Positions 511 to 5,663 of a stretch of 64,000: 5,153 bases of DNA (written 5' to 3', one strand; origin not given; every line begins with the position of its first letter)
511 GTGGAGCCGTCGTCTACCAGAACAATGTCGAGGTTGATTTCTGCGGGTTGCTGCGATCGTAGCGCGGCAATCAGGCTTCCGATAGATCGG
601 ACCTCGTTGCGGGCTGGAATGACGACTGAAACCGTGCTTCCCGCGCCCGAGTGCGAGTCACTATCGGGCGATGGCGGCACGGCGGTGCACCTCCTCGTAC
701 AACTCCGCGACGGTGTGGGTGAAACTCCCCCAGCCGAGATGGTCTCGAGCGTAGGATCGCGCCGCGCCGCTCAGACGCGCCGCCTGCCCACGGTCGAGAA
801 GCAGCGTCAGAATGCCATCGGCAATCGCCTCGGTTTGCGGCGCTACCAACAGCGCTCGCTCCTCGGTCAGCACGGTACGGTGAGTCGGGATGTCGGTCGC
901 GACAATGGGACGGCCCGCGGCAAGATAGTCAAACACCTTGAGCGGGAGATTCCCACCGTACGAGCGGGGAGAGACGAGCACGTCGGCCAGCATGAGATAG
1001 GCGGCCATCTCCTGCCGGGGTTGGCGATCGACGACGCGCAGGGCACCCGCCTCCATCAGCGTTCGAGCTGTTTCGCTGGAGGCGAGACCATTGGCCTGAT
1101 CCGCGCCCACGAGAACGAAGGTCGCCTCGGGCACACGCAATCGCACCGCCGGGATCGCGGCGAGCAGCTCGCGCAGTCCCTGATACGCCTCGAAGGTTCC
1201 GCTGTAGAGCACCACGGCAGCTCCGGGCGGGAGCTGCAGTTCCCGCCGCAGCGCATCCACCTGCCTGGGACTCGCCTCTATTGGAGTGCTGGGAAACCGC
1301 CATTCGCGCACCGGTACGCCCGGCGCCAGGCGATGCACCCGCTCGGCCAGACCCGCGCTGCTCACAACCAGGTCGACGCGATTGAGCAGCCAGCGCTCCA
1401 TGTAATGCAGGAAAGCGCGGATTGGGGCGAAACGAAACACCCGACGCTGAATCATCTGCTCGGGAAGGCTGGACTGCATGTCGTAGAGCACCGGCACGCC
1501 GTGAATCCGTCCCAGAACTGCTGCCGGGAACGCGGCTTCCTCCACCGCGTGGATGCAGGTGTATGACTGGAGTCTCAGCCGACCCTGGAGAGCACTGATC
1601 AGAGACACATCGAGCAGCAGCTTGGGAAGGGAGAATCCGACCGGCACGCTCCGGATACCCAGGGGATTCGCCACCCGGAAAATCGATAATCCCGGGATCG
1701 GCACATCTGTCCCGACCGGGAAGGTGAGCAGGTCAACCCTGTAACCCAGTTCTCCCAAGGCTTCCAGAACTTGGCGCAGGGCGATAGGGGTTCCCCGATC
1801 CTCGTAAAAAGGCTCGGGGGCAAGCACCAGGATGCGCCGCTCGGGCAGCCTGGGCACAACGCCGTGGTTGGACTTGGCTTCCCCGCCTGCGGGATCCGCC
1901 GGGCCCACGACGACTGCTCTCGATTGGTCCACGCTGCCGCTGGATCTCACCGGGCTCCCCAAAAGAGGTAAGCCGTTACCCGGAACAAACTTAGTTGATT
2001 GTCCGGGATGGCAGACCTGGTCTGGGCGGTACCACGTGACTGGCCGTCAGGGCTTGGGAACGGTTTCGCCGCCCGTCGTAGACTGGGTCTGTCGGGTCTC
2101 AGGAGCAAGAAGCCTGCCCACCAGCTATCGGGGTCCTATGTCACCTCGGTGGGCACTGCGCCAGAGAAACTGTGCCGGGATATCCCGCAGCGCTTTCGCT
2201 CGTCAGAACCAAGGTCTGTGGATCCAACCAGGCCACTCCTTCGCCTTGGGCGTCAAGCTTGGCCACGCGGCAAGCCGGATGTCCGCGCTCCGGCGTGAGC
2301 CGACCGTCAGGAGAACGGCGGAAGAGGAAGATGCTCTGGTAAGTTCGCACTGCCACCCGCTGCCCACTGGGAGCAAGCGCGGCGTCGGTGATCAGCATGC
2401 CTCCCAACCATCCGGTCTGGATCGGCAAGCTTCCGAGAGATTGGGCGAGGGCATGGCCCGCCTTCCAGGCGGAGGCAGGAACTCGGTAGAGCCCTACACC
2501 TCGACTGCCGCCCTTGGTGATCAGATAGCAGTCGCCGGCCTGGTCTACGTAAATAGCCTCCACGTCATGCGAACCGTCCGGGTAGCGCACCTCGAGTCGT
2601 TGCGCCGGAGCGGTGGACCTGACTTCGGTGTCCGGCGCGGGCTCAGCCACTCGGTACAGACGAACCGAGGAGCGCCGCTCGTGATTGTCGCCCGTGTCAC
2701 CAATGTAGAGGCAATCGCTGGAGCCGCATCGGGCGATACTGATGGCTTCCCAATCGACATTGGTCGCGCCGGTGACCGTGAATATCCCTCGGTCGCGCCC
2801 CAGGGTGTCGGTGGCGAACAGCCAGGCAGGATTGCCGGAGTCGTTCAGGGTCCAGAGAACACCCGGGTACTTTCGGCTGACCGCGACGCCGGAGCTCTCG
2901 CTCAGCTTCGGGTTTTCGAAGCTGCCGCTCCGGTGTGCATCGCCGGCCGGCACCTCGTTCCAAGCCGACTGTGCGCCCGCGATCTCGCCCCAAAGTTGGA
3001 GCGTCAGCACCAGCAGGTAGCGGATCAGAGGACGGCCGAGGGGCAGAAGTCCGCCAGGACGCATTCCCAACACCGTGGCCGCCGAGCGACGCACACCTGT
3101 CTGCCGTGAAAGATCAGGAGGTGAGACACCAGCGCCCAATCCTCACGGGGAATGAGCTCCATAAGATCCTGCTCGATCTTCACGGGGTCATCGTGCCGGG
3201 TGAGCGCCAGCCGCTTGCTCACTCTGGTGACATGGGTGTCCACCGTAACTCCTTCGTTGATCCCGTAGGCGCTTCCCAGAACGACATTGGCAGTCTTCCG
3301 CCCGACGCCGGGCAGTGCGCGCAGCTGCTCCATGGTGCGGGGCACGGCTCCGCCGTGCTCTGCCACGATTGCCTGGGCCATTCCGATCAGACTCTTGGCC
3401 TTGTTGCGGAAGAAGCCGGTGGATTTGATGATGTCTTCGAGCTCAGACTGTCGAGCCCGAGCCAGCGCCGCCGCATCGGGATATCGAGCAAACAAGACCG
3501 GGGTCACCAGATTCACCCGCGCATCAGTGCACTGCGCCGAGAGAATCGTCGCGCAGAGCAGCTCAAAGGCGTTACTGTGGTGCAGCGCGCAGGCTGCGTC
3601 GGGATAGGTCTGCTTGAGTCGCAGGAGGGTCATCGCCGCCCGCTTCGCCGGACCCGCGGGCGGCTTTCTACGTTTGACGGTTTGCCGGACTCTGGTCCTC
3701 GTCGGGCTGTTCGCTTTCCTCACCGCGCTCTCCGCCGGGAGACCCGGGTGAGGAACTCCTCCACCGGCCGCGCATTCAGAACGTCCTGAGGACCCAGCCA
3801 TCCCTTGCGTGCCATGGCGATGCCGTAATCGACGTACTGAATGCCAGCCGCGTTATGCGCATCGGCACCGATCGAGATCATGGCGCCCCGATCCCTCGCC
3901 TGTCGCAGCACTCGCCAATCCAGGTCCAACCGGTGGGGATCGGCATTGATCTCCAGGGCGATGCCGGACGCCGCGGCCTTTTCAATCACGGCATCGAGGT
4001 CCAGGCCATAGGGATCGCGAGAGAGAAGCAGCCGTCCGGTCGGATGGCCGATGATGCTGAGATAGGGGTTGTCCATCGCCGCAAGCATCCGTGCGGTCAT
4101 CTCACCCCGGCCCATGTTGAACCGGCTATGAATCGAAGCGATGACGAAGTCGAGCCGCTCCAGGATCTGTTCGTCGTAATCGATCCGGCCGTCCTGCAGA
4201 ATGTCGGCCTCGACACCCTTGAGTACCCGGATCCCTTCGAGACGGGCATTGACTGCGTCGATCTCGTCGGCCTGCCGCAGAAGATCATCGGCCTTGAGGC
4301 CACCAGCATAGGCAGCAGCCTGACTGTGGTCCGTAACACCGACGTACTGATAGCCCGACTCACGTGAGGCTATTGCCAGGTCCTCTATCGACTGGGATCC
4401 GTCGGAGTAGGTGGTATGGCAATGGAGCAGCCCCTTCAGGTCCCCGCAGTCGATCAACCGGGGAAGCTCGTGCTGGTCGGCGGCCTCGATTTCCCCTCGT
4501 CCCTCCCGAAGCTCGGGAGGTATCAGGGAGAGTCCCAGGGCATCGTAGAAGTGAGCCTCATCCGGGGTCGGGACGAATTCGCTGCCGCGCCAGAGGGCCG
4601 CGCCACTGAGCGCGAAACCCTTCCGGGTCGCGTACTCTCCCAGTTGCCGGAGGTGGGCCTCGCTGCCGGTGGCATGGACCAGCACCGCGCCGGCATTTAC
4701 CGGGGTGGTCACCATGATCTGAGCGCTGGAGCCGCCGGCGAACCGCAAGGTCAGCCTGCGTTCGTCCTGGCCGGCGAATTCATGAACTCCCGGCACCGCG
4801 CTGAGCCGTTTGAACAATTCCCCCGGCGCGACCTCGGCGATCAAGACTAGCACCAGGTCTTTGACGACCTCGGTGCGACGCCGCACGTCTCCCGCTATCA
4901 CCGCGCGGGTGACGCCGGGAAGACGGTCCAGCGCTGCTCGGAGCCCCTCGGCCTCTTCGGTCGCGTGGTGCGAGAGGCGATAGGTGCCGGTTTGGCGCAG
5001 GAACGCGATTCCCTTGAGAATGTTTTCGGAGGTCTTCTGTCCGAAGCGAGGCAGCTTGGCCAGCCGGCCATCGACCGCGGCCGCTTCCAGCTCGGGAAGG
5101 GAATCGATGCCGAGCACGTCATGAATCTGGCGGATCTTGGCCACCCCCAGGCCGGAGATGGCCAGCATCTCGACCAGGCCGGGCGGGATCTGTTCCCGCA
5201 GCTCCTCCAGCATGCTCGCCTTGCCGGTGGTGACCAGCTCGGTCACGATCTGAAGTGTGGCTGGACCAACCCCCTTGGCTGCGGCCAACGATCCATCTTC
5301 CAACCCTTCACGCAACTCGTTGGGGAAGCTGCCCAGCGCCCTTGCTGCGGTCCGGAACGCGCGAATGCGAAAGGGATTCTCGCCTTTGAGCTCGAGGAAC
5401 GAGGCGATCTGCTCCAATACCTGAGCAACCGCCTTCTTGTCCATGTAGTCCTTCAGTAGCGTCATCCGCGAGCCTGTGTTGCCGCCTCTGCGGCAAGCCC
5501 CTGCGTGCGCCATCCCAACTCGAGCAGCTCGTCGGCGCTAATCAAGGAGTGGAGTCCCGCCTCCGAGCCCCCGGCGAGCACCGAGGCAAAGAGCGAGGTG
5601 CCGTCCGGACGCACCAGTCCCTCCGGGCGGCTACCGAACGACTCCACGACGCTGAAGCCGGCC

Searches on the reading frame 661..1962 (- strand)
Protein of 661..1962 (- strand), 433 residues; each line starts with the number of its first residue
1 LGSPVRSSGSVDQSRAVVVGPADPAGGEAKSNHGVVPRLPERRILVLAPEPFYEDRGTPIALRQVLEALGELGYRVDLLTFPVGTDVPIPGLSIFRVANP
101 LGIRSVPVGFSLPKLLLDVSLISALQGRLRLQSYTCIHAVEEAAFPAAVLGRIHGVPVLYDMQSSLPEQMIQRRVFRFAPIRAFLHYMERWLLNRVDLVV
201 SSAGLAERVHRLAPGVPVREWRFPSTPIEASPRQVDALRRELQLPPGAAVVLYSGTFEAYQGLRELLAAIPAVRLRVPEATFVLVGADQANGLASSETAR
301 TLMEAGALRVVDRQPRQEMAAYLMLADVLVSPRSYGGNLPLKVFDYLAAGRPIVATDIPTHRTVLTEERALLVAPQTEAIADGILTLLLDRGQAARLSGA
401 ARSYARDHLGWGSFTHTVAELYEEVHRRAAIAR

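Call 32: search_protein_families(library=pfam, proteins=[window:661-1962:-], max_evalue=0.00001)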
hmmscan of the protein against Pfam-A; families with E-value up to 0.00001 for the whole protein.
window:661-1962:- (433 aa): 4 families
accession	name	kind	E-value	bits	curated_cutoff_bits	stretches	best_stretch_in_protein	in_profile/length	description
PF13692.12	Glyco_trans_1_4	-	1.2e-19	71.4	27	1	250-390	3-142/142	Glycosyl transferases group 1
PF00534.26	Glycos_transf_1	-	1.9e-18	67.1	26.4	1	236-402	3-170/172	Glycosyl transferases group 1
PF13439.12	Glyco_transf_4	-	9.3e-09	36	28.5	1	62-201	8-139/170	Glycosyltransferase Family 4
PF13524.12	Glyco_trans_1_2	-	2.4e-06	28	25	1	278-405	13-129/144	Glycosyl transferase-like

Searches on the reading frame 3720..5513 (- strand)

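Call 32: search_protein_families(library=pfam, proteins=[window:3720-5513:-], max_evalue=0.00001)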
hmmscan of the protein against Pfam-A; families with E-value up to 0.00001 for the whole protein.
window:3720-5513:- (597 aa): 4 families
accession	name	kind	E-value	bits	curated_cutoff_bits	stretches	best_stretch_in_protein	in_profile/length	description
PF14716.13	HHH_8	-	3.8e-16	59.7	30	1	24-98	1-72/73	Helix-hairpin-helix domain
PF14791.11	DNA_pol_B_thumb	-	3.6e-14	52.8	25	1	278-337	2-63/63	DNA polymerase beta thumb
PF02811.25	PHP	-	2.5e-11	44.6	26.4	1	363-468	2-99/164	PHP domain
PF14520.12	HHH_5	-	1e-09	39.1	27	1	115-168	3-54/57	Helix-hairpin-helix domain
